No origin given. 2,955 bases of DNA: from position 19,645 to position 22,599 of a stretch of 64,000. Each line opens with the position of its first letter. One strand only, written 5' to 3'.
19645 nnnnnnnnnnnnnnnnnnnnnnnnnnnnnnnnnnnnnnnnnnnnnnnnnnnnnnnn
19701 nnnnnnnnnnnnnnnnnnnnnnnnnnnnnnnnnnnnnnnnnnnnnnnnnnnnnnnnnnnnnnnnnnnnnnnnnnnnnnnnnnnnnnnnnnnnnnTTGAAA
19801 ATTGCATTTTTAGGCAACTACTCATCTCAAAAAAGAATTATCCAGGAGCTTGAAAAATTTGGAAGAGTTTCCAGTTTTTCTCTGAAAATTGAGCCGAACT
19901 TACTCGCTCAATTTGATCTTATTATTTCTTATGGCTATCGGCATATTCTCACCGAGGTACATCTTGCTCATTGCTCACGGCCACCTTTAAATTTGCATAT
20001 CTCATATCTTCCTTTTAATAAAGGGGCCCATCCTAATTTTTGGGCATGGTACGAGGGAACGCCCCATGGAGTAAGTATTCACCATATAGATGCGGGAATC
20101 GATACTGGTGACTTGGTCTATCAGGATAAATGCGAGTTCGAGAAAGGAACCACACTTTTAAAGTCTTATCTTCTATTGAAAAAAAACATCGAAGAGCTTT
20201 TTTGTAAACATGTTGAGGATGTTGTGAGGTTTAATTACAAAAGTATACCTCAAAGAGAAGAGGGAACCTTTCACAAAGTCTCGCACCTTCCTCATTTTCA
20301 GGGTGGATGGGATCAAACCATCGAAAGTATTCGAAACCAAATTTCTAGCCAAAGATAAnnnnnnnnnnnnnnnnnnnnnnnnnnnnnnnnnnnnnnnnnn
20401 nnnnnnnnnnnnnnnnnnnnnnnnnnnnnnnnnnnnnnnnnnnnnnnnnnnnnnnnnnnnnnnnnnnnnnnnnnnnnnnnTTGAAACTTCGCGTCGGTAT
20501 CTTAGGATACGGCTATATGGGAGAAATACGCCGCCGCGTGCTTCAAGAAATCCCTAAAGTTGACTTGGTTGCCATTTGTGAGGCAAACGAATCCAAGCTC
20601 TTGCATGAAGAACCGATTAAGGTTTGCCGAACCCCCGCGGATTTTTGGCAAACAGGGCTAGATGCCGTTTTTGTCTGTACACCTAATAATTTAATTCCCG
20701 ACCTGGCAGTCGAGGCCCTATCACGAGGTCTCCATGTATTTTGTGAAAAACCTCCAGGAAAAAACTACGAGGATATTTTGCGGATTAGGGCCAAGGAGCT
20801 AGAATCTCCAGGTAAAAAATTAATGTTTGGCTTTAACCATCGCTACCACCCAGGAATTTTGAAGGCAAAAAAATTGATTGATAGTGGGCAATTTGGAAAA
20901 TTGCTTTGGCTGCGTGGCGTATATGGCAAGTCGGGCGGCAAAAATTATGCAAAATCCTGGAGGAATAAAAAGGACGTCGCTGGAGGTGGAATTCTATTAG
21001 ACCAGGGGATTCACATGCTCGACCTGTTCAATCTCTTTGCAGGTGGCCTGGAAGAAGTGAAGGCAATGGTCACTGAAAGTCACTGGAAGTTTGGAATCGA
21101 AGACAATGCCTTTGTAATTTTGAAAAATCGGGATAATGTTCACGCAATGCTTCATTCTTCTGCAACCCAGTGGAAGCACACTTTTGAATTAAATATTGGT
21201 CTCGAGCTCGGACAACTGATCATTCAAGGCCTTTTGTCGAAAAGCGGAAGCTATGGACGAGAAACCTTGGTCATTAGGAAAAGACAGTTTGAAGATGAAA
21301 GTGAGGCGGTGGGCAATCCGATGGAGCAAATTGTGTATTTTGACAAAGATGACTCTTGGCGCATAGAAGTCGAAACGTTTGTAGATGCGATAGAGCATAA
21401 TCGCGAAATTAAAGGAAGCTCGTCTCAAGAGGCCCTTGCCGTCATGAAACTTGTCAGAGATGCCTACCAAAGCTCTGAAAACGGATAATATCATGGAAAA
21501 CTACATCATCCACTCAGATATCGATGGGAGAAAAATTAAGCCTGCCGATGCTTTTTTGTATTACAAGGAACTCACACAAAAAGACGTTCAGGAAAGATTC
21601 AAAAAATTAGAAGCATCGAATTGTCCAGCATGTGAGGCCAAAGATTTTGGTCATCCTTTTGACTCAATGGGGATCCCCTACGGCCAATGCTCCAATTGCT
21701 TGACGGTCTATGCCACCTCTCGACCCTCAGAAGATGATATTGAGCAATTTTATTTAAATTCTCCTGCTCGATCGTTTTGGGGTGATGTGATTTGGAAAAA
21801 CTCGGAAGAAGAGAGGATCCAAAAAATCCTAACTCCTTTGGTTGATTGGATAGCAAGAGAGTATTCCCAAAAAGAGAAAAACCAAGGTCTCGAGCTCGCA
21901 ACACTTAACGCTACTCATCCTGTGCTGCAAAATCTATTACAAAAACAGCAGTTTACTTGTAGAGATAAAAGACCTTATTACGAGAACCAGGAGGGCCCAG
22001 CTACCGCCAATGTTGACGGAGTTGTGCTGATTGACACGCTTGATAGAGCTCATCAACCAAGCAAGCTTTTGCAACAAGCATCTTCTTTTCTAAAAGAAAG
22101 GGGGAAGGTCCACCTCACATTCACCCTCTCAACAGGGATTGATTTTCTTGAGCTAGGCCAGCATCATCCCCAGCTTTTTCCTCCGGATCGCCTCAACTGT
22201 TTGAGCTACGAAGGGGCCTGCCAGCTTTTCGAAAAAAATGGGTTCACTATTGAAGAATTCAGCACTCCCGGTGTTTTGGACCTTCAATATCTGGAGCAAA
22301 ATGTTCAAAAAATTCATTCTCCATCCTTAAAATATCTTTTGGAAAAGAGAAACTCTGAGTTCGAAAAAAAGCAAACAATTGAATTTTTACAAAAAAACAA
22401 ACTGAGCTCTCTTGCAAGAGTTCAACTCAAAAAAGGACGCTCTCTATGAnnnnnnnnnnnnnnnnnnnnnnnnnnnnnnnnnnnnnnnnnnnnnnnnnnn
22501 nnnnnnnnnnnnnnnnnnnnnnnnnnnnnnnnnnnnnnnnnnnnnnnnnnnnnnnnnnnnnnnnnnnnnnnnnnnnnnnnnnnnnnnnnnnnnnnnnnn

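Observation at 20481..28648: Tightly coupled 10-gene operon that resembles a Kdo-style pathway built from non-orthologous parts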

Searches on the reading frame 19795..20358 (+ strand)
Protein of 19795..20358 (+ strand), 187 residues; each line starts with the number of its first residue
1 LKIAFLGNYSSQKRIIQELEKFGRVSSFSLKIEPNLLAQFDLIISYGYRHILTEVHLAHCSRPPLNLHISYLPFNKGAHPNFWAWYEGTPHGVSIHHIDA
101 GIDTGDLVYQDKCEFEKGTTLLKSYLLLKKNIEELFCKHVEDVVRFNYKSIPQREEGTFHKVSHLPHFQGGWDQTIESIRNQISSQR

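Call 9: search_protein_families(library=pfam, proteins=[window:19795-20358:+], max_evalue=0.001)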
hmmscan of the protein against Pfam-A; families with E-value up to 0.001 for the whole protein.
window:19795-20358:+ (187 aa): 1 family
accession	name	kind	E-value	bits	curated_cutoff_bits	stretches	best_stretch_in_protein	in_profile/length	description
PF00551.24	Formyl_trans_N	-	2.8e-15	57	26.1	1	38-120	78-161/181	Formyl transferase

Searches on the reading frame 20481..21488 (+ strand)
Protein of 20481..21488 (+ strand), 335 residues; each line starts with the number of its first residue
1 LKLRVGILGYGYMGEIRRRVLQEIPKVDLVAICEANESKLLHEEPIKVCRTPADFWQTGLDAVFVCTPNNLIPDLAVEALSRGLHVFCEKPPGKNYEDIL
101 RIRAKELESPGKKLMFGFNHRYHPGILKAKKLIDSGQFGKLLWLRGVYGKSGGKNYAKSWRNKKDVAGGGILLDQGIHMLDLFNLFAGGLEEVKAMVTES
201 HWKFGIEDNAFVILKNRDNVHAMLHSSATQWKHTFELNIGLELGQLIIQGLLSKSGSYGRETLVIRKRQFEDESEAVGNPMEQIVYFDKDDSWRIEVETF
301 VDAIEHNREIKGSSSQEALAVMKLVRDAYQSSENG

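Call 4: search_protein_families(library=pfam, proteins=[window:20481-21488:+], max_evalue=0.01)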
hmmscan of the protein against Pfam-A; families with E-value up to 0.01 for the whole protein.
window:20481-21488:+ (335 aa): 5 families
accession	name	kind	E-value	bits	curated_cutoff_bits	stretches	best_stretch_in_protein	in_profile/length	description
PF22725.1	GFO_IDH_MocA_C3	-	3.9e-23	82.2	27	1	127-239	2-116/124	GFO/IDH/MocA C-terminal domain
PF02894.22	GFO_IDH_MocA_C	-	1.4e-15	58.1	22.9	1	130-335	1-213/218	Oxidoreductase family, C-terminal alpha/beta domain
PF01408.29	GFO_IDH_MocA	-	1.4e-14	55.3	24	1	3-115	1-117/120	Oxidoreductase family, NAD-binding Rossmann fold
PF01118.30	Semialdhyde_dh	-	0.0016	19.2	26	1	4-87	1-94/121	Semialdehyde dehydrogenase, NAD binding domain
PF22685.1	Gal80p_C-like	-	0.0055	17.3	29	0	124-200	1-81/152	Gal80p, C-terminal domain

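Call 5: search_protein_families(library=ncbifam, proteins=[window:20481-21488:+], max_evalue=0.01)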
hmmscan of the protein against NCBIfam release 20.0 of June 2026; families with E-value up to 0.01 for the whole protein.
window:20481-21488:+ (335 aa): 9 families
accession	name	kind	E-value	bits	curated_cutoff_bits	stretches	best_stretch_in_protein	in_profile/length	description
TIGR04380.1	myo_inos_iolG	equivalog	4.6e-30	104.6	355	1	2-334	1-325/330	inositol 2-dehydrogenase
NF040723.1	UDP-GlcNAcDh_Arch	equivalog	5.9e-26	91.7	450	1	3-226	1-215/302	UDP-N-acetylglucosamine 3-dehydrogenase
NF052479.1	LevoglcsnDh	equivalog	9.6e-25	87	650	1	60-198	74-213/386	levoglucosan dehydrogenase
NF008607.0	PRK11579.1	subfamily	6e-16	58.4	330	1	2-185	4-188/346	oxidoreductase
NF041392.1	XylDh_Gfo6_Halo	equivalog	7.1e-14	51.4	350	1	60-334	83-344/350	D-xylose 1-dehydrogenase Gfo6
NF052679.1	InsChiInosDhIolG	equivalog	3.6e-11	42.7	540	1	1-149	1-156/343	bifunctional inositol 2-dehydrogenase/D-chiro-inositol 1-dehydrogenase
TIGR01921.1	DAP-DH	equivalog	0.00019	20.8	180.6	1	2-70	3-71/324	diaminopimelate dehydrogenase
NF058563.1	BT_2159_fam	equivalog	0.00044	19.4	650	1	4-150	2-152/350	disaccharide 3-dehydrogenase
NF007574.0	PRK10206.1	equivalog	0.0029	16.7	352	1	61-182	67-182/345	oxidoreductase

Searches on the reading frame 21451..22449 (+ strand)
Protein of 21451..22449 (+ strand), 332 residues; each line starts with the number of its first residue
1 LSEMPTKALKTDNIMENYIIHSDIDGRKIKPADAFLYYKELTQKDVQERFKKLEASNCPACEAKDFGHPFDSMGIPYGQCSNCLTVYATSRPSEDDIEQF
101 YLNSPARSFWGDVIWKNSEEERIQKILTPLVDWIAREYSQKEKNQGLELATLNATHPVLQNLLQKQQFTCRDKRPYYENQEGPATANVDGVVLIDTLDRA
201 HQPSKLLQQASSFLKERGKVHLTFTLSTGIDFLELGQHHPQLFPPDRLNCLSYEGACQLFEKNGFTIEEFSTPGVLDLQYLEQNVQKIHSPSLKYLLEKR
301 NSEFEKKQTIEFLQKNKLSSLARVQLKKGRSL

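Call 4: search_protein_families(library=pfam, proteins=[window:21451-22449:+], max_evalue=0.01)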
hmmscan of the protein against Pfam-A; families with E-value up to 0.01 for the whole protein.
window:21451-22449:+ (332 aa): 1 family
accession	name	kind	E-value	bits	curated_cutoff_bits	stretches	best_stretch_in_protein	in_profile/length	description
PF13489.12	Methyltransf_23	-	9.4e-07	29.1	27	1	168-268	62-162/164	Methyltransferase domain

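Call 5: search_protein_families(library=ncbifam, proteins=[window:21451-22449:+], max_evalue=0.01)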
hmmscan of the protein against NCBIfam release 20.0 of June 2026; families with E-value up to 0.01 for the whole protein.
window:21451-22449:+ (332 aa): 0 families

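Call 83: find_related_loci(query=A4, collection=metagenome_contigs, flank=10000)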
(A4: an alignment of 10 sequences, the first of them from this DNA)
Query A4 (318 aa) in metagenome_contigs; peptide patterns used: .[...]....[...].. (x = any residue, [..] = any of these).
158 stretches matched a pattern; 125 encode a relative of the query (tblastn E <= 1e-3); the best 80 are kept; 80 distinct loci.
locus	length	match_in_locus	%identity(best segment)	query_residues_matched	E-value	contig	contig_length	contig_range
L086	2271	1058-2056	33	1-314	1e-51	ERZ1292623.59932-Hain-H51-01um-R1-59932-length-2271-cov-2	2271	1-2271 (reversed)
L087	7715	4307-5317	32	1-314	7e-50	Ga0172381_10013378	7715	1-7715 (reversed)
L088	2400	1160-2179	32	1-318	2e-48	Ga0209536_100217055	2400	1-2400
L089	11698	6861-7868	33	1-314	5e-48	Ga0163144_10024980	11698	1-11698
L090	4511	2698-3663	34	1-315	1e-47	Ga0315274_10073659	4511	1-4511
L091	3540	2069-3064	32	1-314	2e-47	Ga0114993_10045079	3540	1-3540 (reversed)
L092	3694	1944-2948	31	1-315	2e-46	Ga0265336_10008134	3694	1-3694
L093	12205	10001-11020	31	1-317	7e-46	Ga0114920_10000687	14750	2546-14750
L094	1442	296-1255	33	1-314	2e-47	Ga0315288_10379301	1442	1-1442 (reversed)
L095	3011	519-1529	32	1-314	2e-45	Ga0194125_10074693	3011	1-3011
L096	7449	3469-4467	32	1-315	1e-45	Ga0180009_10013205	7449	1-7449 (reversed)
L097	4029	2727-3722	32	1-314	3e-45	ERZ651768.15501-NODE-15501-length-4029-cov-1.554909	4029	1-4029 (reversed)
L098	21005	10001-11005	31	1-314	6e-45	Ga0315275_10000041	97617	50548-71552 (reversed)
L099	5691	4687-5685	31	1-310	9e-45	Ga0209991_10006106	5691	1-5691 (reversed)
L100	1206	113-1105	30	1-314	5e-47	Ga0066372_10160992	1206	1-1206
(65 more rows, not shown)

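Call 92: find_homologous_proteins(query=window:21493-22449:+, max_evalue=1e-10)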
Query window:21493-22449:+ (318 aa): 26 proteins with E <= 1e-10 among 705 candidates.
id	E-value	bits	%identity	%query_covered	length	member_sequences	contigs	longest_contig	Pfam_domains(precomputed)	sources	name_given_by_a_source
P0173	1.3e-214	729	100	100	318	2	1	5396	PF13489.13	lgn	-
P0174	7.9e-62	227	38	100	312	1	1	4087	-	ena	-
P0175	5.0e-57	212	38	99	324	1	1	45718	PF13489.13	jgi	-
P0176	3.6e-41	160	35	99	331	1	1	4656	PF13489.13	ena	-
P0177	6.2e-41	159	34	99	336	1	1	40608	PF13489.13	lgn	-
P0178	4.6e-38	149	32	99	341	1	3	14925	-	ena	-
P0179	8.1e-38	149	31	99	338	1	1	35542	PF13489.13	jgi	jgi:hypothetical protein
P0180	1.3e-37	148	30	99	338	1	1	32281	PF13489.13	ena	-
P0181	1.4e-37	148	32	99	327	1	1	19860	-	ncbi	-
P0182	2.6e-37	147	31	99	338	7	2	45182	PF13489.13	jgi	jgi:hypothetical protein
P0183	3.3e-37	147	30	99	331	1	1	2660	PF13489.13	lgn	-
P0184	1.1e-36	145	33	99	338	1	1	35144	PF13489.13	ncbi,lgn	-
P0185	1.4e-36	144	30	99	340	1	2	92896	PF13489.13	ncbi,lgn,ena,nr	ncbi:MAG: methyltransferase domain-containing protein [Candidatus Omnitrophica bacterium]|nr:methylt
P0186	1.9e-36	144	30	99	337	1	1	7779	PF13489.13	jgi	jgi:hypothetical protein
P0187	2.3e-36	144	30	100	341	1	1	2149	PF13489.13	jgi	-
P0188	3.2e-36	143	31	99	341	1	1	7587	PF13489.13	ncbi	-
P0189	1.2e-34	138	31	99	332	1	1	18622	PF13489.13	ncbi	-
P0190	1.8e-34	138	29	99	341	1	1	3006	PF13489.13,PF08241.19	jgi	-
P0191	3.2e-34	137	28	99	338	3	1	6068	PF13489.13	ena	-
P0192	1.6e-33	134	29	99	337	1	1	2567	PF13489.13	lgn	-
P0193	1.9e-33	134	29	99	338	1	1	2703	PF13489.13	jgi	jgi:hypothetical protein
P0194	4.2e-28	117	30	91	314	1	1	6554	PF13489.13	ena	-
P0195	4.7e-27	113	30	99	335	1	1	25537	PF13489.13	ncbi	-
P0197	7.3e-18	83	38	47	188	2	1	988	PF13489.13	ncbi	-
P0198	6.6e-13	67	24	80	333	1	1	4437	PF13489.13,PF08242.19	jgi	-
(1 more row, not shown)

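Call 102: predict_structure(alignment_id=A5)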
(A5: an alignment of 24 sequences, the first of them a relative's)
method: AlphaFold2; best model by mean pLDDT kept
length: 318 residues; sequences in the alignment: 24
mean_pLDDT: 90.9   pTM: 0.89
mean pLDDT of the five models: 90.9, 90.7, 89.7, 89.4, 89.1
residues with pLDDT >= 90: 239; 70-90: 61; 50-70: 17; < 50: 1
segments of 3 or more residues with pLDDT < 50: none
pLDDT, mean of each block of 10 residues (from residue 1): 60 84 96 96 98 96 98 97 95 95 93 93 89 91 90 85 61 91 96 94 96 95 93 97 98 92 87 92 89 90 94 86
secondary structure, 60 per line:
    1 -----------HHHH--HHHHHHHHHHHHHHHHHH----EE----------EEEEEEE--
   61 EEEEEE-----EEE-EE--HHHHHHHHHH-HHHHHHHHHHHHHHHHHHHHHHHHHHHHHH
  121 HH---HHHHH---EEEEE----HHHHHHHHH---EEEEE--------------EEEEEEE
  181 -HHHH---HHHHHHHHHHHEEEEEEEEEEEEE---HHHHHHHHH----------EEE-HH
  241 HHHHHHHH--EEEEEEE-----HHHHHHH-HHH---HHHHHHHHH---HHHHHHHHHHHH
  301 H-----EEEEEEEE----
elements in order: H12-15 H18-35 E52-58 E61-66 E72-74 H80-89 H91-122 H126-130 E134-138 H143-151 E155-159 E174-180 H182-185 H189-199 E200-212 H216-224 E235-237 H239-248 E251-257 H263-269 H277-285 H289-301 E307-314

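Call 104: fold_search(model_id=the predicted structure, library=pdb)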
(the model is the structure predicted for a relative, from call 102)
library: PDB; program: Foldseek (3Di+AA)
matches with E <= 10: 1731; with E <= 0.001: 594
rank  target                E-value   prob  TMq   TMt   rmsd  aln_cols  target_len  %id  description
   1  3cc8                  1.7e-08  1.00  0.42  0.61   7.5       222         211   11  Crystal structure of a putative methyltransferase (bce_1332) from bacillus cereus atcc 10987 at 1.64 A resolution (released 2008-03-04)
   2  4kwc                  7.7e-08  1.00  0.40  0.49  10.6       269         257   12  Structure of the plantazolicin methyltransferase BpumL in complex with SAH (released 2013-07-24)
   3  2p7h_A                8.2e-08  1.00  0.42  0.56   6.5       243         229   13  Crystal structure of a sam dependent methyl-transferase type 12 family protein (eca1738) from pectobacterium atrosepti (released 2007-04-03)
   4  8x8j_B                9.9e-08  1.00  0.36  0.47   9.2       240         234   13  The structure of AbBioc in complex with inhibitor sinefungin (released 2024-11-13)
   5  8x8j_A                1.1e-07  1.00  0.36  0.47   7.8       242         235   14  The structure of AbBioc in complex with inhibitor sinefungin (released 2024-11-13)
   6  5t6b_C                1.3e-07  1.00  0.51  0.42   4.7       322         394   10  X-ray structure of the KijD1 C3-methyltransfeerase, converted to monomeric form (released 2016-09-14)
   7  8x8i_A                1.5e-07  1.00  0.32  0.40   8.5       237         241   14  The structure of AbBioc in complex with SAM cofactor (released 2024-11-13)
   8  5t6b_A                2.1e-07  1.00  0.49  0.40   7.8       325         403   13  X-ray structure of the KijD1 C3-methyltransfeerase, converted to monomeric form (released 2016-09-14)
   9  2p7i_A                2.3e-07  1.00  0.40  0.54   6.7       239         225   10  CRYSTAL STRUCTURE OF a SAM dependent methyl-transferase type 12 family protein (ECA1738) FROM PECTOBACTERIUM ATROSEPTI (released 2007-04-03)
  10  3l8d                  2.5e-07  1.00  0.34  0.50   8.5       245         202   11  Crystal structure of methyltransferase from Bacillus Thuringiensis (released 2010-01-12)
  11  5t6b_D                3.0e-07  1.00  0.48  0.40   5.3       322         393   11  X-ray structure of the KijD1 C3-methyltransfeerase, converted to monomeric form (released 2016-09-14)
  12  2p7h_B                3.2e-07  1.00  0.40  0.53   6.7       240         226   10  Crystal structure of a sam dependent methyl-transferase type 12 family protein (eca1738) from pectobacterium atrosepti (released 2007-04-03)
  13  4rv9                  4.3e-07  1.00  0.53  0.41   4.1       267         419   10  Crystal structure of MtmC in complex with SAH (released 2015-02-04)
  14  8x8i_D                4.6e-07  1.00  0.36  0.47   7.8       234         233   14  The structure of AbBioc in complex with SAM cofactor (released 2024-11-13)
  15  5t6b_B                4.9e-07  1.00  0.50  0.40   7.8       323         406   11  X-ray structure of the KijD1 C3-methyltransfeerase, converted to monomeric form (released 2016-09-14)
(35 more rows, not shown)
